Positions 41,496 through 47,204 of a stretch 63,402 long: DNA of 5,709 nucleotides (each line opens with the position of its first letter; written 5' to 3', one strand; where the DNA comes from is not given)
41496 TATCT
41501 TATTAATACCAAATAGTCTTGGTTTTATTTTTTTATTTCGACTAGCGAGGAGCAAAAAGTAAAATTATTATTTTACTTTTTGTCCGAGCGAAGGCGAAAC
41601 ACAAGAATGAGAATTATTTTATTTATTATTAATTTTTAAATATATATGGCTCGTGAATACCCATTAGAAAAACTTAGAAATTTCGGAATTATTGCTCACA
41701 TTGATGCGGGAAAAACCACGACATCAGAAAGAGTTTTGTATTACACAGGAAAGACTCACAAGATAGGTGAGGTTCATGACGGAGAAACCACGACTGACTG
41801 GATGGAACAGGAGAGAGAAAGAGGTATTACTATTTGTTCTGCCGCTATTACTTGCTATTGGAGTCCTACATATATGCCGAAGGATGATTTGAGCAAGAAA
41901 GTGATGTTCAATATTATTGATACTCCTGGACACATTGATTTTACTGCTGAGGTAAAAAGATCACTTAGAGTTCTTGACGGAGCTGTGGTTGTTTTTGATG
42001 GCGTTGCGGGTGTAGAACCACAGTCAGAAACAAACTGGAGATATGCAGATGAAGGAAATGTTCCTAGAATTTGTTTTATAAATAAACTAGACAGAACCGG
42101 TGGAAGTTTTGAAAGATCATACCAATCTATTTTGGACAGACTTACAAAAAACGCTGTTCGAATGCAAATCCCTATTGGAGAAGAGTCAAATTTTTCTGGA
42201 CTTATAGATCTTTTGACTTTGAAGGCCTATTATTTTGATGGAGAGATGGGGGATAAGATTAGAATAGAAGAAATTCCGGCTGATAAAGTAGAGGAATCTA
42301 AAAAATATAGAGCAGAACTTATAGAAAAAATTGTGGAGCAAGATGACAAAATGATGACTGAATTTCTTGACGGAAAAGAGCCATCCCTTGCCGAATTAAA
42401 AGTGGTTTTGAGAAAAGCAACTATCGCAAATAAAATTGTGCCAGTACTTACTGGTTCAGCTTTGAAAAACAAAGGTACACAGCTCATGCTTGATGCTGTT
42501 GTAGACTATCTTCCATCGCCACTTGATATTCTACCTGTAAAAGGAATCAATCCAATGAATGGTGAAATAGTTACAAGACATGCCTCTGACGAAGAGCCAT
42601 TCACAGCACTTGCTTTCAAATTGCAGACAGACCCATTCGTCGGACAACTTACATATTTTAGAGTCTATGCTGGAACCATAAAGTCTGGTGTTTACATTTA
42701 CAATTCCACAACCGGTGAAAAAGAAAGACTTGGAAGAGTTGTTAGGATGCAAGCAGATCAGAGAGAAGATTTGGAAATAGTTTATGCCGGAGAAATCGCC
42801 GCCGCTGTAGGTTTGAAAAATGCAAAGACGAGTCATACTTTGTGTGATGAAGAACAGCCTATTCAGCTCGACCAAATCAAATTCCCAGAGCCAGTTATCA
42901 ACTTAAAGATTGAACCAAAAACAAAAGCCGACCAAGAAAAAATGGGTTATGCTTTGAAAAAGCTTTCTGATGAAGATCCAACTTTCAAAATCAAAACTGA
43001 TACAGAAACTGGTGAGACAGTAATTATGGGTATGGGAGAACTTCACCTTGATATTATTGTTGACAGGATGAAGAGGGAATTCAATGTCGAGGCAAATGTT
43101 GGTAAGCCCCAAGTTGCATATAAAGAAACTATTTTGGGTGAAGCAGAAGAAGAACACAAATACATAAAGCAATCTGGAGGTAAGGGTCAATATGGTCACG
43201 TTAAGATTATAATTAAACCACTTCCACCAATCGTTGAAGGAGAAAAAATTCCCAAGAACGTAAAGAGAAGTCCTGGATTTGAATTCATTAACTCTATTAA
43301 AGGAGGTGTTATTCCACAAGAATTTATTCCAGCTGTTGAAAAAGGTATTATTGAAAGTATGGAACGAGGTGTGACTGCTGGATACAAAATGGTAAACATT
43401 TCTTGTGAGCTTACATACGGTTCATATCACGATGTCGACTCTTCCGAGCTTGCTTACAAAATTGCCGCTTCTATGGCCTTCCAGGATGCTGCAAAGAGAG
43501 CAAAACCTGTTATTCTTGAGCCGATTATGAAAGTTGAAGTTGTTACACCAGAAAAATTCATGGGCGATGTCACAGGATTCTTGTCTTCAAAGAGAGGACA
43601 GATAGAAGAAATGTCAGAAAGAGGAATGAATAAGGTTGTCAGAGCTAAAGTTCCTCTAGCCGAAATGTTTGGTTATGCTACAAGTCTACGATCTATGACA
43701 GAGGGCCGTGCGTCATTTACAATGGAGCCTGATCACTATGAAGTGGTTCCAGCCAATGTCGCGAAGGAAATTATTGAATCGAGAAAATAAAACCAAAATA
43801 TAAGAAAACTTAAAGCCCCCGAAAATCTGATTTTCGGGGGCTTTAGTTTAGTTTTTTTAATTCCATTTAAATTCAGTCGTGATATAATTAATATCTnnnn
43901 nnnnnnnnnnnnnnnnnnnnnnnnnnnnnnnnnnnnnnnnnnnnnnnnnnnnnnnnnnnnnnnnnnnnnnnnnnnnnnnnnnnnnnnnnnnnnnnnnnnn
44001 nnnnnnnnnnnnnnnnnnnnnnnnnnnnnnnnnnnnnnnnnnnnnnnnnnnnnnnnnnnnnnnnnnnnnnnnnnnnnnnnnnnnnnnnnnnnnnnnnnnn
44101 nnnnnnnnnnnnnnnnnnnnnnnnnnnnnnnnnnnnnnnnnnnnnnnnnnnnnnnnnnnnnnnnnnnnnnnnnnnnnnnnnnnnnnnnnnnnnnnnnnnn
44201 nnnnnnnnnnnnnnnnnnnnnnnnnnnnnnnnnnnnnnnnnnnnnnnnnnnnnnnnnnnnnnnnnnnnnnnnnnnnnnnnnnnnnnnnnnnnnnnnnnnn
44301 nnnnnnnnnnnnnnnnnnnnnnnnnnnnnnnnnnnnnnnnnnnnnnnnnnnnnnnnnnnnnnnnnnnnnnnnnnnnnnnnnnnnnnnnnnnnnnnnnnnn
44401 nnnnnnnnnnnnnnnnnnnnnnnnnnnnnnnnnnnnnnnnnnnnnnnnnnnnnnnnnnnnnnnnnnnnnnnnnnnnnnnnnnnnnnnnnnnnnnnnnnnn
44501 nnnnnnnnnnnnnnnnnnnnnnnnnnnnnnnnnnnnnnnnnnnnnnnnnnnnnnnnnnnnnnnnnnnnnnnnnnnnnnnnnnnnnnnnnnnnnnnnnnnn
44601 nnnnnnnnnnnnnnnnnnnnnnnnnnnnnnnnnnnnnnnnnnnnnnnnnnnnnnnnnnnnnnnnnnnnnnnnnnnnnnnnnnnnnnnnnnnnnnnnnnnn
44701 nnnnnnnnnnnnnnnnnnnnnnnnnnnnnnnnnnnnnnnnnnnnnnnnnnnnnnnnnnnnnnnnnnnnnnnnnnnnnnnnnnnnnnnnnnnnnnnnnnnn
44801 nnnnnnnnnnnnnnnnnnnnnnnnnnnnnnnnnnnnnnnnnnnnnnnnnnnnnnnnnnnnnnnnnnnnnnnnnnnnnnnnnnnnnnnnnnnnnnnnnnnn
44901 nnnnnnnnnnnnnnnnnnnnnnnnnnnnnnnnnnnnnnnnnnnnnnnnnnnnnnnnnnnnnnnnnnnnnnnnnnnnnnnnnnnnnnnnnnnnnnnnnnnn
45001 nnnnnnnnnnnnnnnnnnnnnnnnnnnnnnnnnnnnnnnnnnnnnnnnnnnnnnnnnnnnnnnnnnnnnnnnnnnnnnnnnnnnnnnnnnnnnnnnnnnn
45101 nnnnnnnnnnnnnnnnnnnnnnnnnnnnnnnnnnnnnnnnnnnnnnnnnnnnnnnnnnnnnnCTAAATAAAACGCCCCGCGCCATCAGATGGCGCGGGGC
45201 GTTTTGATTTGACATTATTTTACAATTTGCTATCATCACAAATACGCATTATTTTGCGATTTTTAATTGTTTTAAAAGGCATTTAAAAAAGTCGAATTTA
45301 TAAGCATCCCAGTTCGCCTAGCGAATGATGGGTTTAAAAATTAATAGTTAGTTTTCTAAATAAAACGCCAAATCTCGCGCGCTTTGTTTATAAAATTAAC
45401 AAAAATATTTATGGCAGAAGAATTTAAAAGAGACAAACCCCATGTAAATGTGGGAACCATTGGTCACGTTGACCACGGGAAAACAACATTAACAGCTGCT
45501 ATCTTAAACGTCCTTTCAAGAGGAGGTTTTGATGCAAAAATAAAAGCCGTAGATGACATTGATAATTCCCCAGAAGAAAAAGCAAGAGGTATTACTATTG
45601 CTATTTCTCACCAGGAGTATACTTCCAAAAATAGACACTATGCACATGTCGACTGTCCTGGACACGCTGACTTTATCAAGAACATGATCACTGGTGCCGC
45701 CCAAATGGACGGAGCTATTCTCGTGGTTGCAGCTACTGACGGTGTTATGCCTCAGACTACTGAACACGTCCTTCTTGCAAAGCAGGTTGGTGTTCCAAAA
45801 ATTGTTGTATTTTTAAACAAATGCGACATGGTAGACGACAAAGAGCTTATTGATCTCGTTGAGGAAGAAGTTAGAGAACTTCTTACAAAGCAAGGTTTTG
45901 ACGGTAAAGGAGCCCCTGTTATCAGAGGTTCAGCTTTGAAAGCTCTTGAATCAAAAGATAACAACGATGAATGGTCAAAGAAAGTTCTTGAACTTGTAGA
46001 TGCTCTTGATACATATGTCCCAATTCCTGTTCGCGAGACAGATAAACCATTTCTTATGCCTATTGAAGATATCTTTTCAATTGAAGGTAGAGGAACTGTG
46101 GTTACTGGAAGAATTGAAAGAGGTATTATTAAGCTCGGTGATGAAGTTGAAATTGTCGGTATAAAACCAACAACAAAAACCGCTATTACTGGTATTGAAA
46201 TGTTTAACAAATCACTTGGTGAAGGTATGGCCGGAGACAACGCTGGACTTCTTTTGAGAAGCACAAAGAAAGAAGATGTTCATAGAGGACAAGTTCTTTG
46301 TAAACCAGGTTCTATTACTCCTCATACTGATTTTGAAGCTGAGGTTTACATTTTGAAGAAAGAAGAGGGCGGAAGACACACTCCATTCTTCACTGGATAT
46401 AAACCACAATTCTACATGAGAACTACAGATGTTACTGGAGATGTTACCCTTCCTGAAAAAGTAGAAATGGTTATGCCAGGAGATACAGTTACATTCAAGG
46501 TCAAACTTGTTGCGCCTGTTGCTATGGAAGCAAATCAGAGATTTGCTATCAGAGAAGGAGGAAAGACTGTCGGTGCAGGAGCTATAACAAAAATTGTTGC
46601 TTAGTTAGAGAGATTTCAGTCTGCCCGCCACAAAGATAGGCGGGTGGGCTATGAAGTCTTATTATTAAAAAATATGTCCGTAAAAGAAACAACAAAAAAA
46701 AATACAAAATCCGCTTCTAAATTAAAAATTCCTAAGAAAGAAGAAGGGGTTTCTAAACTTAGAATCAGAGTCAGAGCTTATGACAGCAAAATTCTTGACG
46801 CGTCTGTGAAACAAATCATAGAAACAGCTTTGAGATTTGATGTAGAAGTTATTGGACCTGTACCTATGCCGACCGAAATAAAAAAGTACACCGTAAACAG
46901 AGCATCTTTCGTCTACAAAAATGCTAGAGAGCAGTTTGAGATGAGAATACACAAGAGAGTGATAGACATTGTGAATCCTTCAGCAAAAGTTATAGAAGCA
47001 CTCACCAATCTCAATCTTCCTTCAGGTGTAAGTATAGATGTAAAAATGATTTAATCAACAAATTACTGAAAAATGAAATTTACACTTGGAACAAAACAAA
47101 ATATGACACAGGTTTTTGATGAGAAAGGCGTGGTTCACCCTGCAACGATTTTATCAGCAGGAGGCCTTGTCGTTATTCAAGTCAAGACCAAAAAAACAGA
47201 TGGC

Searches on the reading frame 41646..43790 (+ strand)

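Call 110: search_protein_families(library=pfam, proteins=[window:41646-43790:+], max_evalue=0.0001)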
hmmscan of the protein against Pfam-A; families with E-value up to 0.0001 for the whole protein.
window:41646-43790:+ (714 aa): 7 families
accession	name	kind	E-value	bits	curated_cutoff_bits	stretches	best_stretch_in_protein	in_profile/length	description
PF00009.33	GTP_EFTU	-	4.1e-60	203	26.5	1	9-291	2-188/188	Elongation factor Tu GTP binding domain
PF03764.24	EFG_IV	-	2.1e-38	131.3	24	1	488-620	1-121/121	Elongation factor G, domain IV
PF14492.12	EFG_III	-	3.3e-33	114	27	1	413-487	1-75/75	Elongation Factor G, domain III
PF00679.30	EFG_C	-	4.4e-31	107.2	27.9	1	623-708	2-88/89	Elongation factor G C-terminus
PF03144.31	GTP_EFTU_D2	-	4.1e-14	53.2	30.3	1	333-400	1-73/73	Elongation factor Tu domain 2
PF22042.2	EF-G_D2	-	1.4e-13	51.2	27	1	318-401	1-83/84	Elongation factor G domain 2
PF16658.11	RF3_C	-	1.6e-06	28.4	40.1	1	421-503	14-96/132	Class II release factor RF3, C-terminal domain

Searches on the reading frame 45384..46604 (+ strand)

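Call 110: search_protein_families(library=pfam, proteins=[window:45384-46604:+], max_evalue=0.0001)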
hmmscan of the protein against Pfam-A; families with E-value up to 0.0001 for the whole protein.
window:45384-46604:+ (406 aa): 3 families
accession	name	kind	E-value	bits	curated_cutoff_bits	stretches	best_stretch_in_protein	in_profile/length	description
PF00009.33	GTP_EFTU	-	2.5e-63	213.5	26.5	1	18-213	1-187/188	Elongation factor Tu GTP binding domain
PF03143.23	GTP_EFTU_D3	-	3.4e-39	133.9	27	1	310-404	1-105/106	Elongation factor Tu C-terminal domain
PF03144.31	GTP_EFTU_D2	-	1e-19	71.1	30.3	1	237-306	1-73/73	Elongation factor Tu domain 2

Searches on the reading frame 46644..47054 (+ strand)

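Call 111: search_protein_families(library=pfam, proteins=[window:46644-47054:+], max_evalue=0.0001)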
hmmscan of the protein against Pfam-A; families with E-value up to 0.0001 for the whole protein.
window:46644-47054:+ (136 aa): 1 family
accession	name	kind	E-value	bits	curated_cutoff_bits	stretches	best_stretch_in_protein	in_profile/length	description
PF00338.27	Ribosomal_S10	-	3.3e-31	107.9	21.2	1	40-134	1-98/98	Ribosomal protein S10p/S20e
